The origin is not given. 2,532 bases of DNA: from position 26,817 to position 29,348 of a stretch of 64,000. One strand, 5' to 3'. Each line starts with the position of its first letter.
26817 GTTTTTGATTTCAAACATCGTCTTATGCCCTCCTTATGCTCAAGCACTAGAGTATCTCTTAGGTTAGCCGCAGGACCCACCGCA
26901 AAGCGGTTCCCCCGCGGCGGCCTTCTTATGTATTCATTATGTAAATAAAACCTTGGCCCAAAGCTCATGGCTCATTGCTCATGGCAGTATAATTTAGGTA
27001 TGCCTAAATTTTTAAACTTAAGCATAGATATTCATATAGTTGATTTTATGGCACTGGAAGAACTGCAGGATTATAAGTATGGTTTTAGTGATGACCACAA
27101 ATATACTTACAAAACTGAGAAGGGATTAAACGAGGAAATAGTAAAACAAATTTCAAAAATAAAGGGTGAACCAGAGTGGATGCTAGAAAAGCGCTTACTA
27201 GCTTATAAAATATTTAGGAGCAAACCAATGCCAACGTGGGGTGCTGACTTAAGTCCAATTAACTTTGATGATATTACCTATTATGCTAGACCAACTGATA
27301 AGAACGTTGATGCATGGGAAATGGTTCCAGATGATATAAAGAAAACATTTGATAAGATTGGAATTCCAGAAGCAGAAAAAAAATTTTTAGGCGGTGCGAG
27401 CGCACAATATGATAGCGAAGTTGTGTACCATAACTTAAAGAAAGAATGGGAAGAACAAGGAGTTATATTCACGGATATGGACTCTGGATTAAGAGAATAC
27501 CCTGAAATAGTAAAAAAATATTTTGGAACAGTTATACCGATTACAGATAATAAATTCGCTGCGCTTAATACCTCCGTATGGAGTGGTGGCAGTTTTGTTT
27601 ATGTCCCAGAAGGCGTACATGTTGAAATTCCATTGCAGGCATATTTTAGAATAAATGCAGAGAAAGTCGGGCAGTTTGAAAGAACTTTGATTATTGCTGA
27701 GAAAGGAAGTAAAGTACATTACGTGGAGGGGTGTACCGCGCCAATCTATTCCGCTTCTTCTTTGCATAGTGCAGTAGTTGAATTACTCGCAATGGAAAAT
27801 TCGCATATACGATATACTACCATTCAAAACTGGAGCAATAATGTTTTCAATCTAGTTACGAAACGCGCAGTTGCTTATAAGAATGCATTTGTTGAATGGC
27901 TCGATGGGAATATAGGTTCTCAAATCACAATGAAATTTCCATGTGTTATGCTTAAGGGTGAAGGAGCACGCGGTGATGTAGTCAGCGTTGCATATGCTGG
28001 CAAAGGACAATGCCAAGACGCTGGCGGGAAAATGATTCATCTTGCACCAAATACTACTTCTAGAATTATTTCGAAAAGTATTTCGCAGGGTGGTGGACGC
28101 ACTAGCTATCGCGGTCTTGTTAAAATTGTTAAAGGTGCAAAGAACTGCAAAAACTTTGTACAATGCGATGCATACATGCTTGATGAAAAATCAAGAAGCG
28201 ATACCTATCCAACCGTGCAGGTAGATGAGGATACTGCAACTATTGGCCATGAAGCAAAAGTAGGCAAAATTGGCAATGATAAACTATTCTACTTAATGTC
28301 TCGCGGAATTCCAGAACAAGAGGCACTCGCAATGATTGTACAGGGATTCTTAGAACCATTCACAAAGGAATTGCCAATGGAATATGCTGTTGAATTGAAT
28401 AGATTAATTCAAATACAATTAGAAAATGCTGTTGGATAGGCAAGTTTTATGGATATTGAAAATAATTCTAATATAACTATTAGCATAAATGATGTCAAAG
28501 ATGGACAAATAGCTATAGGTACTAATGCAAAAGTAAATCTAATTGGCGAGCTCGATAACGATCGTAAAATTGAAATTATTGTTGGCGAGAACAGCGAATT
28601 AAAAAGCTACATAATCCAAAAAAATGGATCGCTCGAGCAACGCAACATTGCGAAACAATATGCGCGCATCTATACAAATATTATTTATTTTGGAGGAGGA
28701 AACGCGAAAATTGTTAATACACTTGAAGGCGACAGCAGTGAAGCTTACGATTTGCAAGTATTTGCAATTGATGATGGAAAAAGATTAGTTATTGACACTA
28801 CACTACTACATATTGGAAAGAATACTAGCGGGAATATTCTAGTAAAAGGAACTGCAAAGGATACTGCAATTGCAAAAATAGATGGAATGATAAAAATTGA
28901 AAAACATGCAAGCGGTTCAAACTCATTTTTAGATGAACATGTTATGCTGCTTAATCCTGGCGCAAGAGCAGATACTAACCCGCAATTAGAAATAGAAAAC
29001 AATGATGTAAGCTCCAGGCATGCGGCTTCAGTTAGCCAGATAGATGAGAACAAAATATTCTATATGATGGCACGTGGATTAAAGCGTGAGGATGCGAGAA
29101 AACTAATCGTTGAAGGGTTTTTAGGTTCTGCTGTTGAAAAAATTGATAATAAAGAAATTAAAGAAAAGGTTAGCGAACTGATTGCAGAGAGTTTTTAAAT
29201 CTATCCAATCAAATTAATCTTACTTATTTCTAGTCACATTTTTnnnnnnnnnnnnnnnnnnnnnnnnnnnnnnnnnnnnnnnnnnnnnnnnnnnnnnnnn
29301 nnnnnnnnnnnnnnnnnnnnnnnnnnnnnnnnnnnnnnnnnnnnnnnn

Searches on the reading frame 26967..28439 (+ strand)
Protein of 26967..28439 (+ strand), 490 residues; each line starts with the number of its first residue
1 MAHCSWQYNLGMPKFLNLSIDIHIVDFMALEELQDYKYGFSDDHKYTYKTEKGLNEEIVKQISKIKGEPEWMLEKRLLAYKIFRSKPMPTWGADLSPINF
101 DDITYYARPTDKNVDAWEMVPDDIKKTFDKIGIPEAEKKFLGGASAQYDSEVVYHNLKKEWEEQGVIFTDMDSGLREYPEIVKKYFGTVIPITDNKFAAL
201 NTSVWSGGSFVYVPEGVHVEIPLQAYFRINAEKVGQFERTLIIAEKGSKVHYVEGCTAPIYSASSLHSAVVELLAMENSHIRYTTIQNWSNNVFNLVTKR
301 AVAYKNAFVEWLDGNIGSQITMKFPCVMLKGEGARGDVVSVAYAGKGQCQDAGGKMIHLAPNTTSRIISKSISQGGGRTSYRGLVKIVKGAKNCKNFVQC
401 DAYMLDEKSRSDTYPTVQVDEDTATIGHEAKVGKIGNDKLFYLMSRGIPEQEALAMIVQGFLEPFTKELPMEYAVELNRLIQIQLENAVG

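Call 13: search_protein_families(library=pfam, proteins=[window:26967-28439:+])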
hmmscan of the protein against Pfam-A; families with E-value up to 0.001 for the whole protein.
window:26967-28439:+ (490 aa): 2 families
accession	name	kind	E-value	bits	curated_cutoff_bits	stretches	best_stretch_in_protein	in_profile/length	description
PF01458.23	SUFBD_core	-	9.1e-82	274.4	27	1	227-461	1-232/232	SUF system FeS cluster assembly, SufBD core domain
PF19295.5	SufBD_N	-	4.6e-11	43.1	23.5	1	156-224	103-171/172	SufBD protein N-terminal region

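Call 14: find_homologous_proteins(query=window:26967-28439:+, max_evalue=1e-50)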
Query window:26967-28439:+ (490 aa): 8000 proteins with E <= 1e-50 among 8000 candidates; the best 120 are listed.
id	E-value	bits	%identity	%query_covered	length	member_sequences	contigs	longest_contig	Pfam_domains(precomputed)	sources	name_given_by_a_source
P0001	0.0e+0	1061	100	94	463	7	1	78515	PF01458.24,PF19295.6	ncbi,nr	ncbi:Fe-S cluster assembly protein SufB [Candidatus Micrarchaeota archaeon]|nr:Fe-S cluster assembly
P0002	5.9e-280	947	88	94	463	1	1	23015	PF01458.24,PF19295.6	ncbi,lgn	-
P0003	6.2e-279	943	87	95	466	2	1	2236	PF01458.24,PF19295.6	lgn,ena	-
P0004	6.1e-270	914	84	93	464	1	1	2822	PF01458.24,PF19295.6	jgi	jgi:Fe-S cluster assembly protein SufB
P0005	1.2e-267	906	-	-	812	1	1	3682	PF01458.24,PF19295.6,PF14528.12,PF14890.12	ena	-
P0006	7.7e-261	884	-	-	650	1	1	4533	PF01458.24,PF19295.6,PF14890.12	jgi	-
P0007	2.5e-251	852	77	94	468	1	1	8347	PF01458.24,PF19295.6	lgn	-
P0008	3.6e-249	845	78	93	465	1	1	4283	PF01458.24,PF19295.6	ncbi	-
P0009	1.5e-247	840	-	-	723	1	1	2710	PF01458.24,PF19295.6,PF13403.12,PF14890.12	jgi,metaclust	metaclust:\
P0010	6.4e-247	838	78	93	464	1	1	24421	PF01458.24,PF19295.6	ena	-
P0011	8.3e-247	837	76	94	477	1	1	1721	PF01458.24,PF19295.6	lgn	-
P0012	1.3e-246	837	78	93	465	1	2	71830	PF01458.24,PF19295.6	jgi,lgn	jgi:Fe-S cluster assembly protein SufB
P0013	3.3e-246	835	77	93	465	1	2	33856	PF01458.24,PF19295.6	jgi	jgi:Fe-S cluster assembly protein SufB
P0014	4.4e-246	835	78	93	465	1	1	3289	PF01458.24,PF19295.6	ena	-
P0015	2.2e-245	833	77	93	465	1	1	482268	PF01458.24,PF19295.6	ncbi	ncbi:MAG: Fe-S cluster assembly protein SufB [Candidatus Micrarchaeia archaeon]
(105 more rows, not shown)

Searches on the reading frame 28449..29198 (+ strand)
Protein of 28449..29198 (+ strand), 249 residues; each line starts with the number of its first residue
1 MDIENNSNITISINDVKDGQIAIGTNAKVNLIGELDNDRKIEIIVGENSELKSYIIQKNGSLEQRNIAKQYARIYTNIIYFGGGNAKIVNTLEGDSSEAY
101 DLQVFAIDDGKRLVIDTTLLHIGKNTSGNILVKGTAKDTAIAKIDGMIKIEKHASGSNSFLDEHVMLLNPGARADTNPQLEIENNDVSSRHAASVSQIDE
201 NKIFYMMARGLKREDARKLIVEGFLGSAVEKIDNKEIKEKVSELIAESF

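Call 63: search_protein_families(library=pfam, proteins=[window:28449-29198:+], max_evalue=0.00001)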
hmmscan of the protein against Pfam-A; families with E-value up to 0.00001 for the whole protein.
window:28449-29198:+ (249 aa): 1 family
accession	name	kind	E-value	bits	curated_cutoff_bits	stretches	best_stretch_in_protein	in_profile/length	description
PF01458.23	SUFBD_core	-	9.5e-46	156.6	27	1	21-224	16-232/232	SUF system FeS cluster assembly, SufBD core domain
